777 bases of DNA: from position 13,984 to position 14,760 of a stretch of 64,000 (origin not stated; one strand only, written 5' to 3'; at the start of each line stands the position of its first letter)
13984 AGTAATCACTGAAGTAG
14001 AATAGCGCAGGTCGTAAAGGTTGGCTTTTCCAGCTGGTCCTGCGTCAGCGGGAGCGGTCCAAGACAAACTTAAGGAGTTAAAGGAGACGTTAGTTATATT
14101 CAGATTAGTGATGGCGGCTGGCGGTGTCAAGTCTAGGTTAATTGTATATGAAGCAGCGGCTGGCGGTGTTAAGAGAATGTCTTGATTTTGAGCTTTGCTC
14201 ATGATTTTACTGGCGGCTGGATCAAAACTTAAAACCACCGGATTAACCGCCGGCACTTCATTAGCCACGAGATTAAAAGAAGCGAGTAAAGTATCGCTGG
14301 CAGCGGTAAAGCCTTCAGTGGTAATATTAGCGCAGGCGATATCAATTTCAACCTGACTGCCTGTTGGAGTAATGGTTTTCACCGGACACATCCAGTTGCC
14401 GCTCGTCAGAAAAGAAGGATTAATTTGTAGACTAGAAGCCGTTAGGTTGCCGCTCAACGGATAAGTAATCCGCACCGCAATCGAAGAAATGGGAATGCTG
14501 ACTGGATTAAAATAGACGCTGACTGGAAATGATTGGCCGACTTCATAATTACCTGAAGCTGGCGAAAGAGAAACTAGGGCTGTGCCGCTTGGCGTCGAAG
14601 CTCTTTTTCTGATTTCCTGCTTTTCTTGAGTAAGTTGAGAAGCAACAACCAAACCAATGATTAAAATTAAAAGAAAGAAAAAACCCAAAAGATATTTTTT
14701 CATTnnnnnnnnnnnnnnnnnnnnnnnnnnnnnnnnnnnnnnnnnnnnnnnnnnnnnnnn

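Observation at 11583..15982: Cohesin-like plus type I dockerin modules on membrane-anchored proteins suggest a cellulosome-like self-assembling surface scaffold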

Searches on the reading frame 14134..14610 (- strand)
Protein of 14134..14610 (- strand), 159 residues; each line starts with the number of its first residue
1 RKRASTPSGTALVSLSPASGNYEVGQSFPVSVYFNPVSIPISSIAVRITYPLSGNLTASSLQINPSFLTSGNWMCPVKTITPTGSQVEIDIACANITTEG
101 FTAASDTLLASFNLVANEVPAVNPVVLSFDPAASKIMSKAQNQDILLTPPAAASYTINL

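Call 18: search_solved_structures(query=A3, max_evalue=10, show_alignments=2)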
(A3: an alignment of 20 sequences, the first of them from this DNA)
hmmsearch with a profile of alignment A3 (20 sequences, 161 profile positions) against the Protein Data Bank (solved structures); distinct sequences matched with E-value up to 10: 4.
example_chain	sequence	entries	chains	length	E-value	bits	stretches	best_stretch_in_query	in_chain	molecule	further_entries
6kgc_A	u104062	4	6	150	4.5e-06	29.9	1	12-159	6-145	Probably cellulosomal scaffolding protein, secreted cellulose-binding and cohesin domain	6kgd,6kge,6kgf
6kg8_A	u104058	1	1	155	4.9e-06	29.8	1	11-159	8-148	Probably cellulosomal scaffolding protein, secreted cellulose-binding and cohesin domain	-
9n01_C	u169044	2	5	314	0.17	15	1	69-112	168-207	Major capsid protein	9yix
5aoz_A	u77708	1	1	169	0.75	12.9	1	4-70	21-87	PUTATIVE CELLULOSOMAL SCAFFOLDIN PROTEIN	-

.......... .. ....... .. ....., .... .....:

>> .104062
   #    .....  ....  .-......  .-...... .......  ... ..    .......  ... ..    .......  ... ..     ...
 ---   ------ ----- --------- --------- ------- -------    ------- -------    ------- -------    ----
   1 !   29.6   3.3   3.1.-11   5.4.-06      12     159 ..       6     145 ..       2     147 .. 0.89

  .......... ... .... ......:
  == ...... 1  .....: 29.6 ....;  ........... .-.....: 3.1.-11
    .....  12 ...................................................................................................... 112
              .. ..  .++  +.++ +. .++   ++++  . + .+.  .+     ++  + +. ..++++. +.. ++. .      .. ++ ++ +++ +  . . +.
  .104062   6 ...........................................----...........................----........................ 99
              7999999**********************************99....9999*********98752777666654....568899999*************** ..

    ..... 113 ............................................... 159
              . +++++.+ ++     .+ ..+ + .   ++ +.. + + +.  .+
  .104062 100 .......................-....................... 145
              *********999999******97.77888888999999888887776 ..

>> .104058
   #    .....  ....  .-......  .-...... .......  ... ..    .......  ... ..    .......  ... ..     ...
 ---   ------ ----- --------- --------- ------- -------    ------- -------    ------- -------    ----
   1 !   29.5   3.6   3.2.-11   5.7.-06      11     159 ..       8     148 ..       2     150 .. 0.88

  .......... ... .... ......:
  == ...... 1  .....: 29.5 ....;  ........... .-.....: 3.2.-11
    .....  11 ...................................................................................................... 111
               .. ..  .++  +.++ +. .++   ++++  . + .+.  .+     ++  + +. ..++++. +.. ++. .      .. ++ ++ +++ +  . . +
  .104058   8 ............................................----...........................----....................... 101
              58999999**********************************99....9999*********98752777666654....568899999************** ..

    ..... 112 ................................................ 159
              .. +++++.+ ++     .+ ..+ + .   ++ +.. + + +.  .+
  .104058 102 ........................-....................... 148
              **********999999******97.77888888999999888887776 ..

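Call 26: predict_structure(alignment_id=A3)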
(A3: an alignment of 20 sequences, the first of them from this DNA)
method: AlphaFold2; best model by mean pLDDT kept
length: 159 residues; sequences in the alignment: 20
mean_pLDDT: 92.4   pTM: 0.86
mean pLDDT of the five models: 92.4, 90.8, 90.6, 89.8, 89.4
residues with pLDDT >= 90: 138; 70-90: 13; 50-70: 5; < 50: 3
segments of 3 or more residues with pLDDT < 50: 1-3
pLDDT, mean of each block of 10 residues (from residue 1): 62 96 97 97 97 88 94 95 94 96 97 95 93 94 89 93
secondary structure, 60 per line:
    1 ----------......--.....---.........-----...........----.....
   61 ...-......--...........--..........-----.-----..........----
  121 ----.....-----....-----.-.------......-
elements in order: E11-16 E19-23 E27-35 E41-51 E56-63 H65-70 E73-83 E86-95 E107-116 E125-129 E135-138 E153-158

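Call 29: fold_search(model_id=the predicted structure, library=pdb)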
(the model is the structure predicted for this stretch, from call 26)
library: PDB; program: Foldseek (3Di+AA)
matches with E <= 10: 1999; with E <= 0.001: 64
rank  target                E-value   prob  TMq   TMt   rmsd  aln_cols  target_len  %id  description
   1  6kgf_C                1.3e-10  1.00  0.71  0.76   3.3       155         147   19  Crystal structure of CaDoc0917(R16D)-CaCohA2 complex at pH 8.2 (released 2020-07-08)
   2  6kgd_A                7.5e-10  1.00  0.71  0.76   3.4       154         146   18  Crystal structure of CaDoc0917(R49D)-CaCohA2 complex at pH 8.0 (released 2020-07-08)
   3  6kgc_A                9.3e-10  1.00  0.69  0.75   3.5       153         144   20  Crystal structure of CaDoc0917(R49D)-CaCohA2 complex at pH 5.4 (released 2020-07-08)
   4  6kge_A                1.0e-09  1.00  0.67  0.75   3.6       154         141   19  Crystal structure of CaDoc0917(R16D)-CaCohA2 complex at pH 5.5 (released 2020-07-08)
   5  6kgf_A                1.4e-09  1.00  0.68  0.74   3.6       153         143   18  Crystal structure of CaDoc0917(R16D)-CaCohA2 complex at pH 8.2 (released 2020-07-08)
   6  6kg8_MODEL_1_A        3.4e-09  1.00  0.66  0.67   4.0       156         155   19  Solution structure of CaCohA2 from Clostridium acetobutylicum (released 2020-07-08)
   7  2xdh                  2.2e-07  1.00  0.63  0.71   3.6       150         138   15  Non-cellulosomal cohesin from the hyperthermophilic archaeon Archaeoglobus fulgidus (released 2010-05-26)
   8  4uyp_C                3.6e-07  1.00  0.67  0.72   3.7       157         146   10  High resolution structure of the third cohesin ScaC in complex with the ScaB dockerin with a mutation in the N-termina (released 2015-04-15)
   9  4uyp_A                3.8e-07  1.00  0.69  0.75   3.4       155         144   11  High resolution structure of the third cohesin ScaC in complex with the ScaB dockerin with a mutation in the N-termina (released 2015-04-15)
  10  1g1k_A                4.1e-07  1.00  0.65  0.72   3.7       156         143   16  COHESIN MODULE FROM THE CELLULOSOME OF CLOSTRIDIUM CELLULOLYTICUM (released 2000-11-22)
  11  2ccl_A                4.3e-07  1.00  0.60  0.63   4.6       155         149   13  THE S45A, T46A MUTANT OF THE TYPE I COHESIN-DOCKERIN COMPLEX FROM THE CELLULOSOME OF CLOSTRIDIUM THERMOCELLUM (released 2007-02-13)
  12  2vn5_C                4.6e-07  1.00  0.64  0.68   4.3       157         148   14  The Clostridium cellulolyticum dockerin displays a dual binding mode for its cohesin partner (released 2008-05-20)
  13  2vn5_A                5.1e-07  1.00  0.66  0.73   3.7       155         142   15  The Clostridium cellulolyticum dockerin displays a dual binding mode for its cohesin partner (released 2008-05-20)
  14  4uyq_A                5.7e-07  1.00  0.66  0.72   3.6       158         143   12  High resolution structure of the third cohesin ScaC in complex with the ScaB dockerin with a mutation in the C-termina (released 2015-04-15)
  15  4n2o_G                6.4e-07  1.00  0.65  0.55   4.0       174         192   12  Structure of a novel autonomous cohesin protein from Ruminococcus flavefaciens (released 2013-12-18)
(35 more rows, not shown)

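Call 49: find_related_loci(query=A5, collection=genome_contigs, flank=6000)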
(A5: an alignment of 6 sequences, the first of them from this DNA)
Query A5 (159 aa) in genome_contigs; peptide patterns used: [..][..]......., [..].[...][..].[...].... (x = any residue, [..] = any of these).
16 stretches matched a pattern; 1 encode a relative of the query (tblastn E <= 1e-3); 1 distinct loci.
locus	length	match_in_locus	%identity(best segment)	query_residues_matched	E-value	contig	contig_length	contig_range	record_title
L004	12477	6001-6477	53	1-157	1e-50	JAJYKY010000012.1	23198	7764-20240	MAG: bacterium isolate DBS2-1.bin56 NODE_3833_length_23198_cov_7.664861, whole genome shotgun sequence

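Call 57: search_protein_families(library=pfam, proteins=[L004:3-1382:+, L004:1304-2704:+, L004:5899-7191:+], max_evalue=0.1)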
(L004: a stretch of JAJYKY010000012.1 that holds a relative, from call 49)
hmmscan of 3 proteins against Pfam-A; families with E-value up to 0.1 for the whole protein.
L004:3-1382:+ (460 aa): 2 families
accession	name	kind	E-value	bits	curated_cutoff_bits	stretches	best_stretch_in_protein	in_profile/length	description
PF14704.11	DERM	-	0.0048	17.6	28.3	0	107-242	28-145/152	Dermatopontin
PF00404.24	Dockerin_1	-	0.018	15.7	22.9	1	424-441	1-18/57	Dockerin type I domain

L004:1304-2704:+ (467 aa): 0 families

L004:5899-7191:+ (431 aa): 3 families
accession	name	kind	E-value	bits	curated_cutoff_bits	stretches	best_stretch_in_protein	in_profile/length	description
PF19077.6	Big_13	-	3.1e-12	47.3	27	1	317-394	22-102/102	Bacterial Ig-like domain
PF17936.7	Big_6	-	1.3e-06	29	27.6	1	316-384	7-74/83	Bacterial Ig domain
PF24507.1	Ig_CFAP65_4th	-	0.007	17.2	27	0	45-73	23-51/76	CFAP65, fourth Ig-like domain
